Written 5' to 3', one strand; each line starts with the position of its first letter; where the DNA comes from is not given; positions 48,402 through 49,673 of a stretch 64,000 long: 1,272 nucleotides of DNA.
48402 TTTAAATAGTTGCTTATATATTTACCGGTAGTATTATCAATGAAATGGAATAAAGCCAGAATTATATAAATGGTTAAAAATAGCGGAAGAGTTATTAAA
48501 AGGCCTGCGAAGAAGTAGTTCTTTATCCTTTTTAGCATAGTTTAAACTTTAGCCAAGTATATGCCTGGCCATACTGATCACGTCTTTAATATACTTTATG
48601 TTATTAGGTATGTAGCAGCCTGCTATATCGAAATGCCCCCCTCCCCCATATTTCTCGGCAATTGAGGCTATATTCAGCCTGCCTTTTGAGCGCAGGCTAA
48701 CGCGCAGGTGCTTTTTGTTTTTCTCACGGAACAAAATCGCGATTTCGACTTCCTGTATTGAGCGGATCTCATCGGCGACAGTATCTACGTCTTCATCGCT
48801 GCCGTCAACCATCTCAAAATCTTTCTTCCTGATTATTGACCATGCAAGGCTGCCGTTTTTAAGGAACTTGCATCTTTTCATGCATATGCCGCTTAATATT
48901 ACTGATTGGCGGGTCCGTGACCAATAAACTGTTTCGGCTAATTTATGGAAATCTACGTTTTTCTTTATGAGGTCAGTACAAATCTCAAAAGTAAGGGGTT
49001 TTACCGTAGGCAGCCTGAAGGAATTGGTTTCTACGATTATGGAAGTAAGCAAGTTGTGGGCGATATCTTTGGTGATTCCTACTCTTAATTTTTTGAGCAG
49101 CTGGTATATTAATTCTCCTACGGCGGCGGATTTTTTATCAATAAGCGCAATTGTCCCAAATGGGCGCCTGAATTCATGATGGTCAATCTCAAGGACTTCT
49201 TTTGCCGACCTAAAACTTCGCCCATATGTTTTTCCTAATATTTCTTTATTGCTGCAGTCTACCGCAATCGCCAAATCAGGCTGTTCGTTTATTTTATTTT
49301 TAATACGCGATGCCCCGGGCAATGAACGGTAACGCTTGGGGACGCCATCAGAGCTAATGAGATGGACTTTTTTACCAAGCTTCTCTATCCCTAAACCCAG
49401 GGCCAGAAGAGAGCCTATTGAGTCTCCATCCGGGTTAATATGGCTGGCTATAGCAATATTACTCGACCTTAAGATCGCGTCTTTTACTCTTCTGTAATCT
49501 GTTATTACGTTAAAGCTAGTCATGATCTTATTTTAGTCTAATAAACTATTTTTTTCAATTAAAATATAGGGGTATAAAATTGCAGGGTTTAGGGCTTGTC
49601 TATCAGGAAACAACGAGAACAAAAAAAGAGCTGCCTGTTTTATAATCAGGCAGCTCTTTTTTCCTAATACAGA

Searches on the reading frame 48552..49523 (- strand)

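Call 61: search_protein_families(library=pfam, proteins=[window:48552-49523:-], max_evalue=0.00001)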
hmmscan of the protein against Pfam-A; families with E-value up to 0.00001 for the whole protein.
window:48552-49523:- (324 aa): 2 families
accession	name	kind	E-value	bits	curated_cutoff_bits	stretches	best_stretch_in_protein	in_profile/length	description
PF02272.25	DHHA1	-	2.7e-14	53.9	25.9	1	242-316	14-93/102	DHHA1 domain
PF01368.27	DHH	-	3e-13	50.6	28.1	1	22-161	1-124/125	DHH family, N-terminal domain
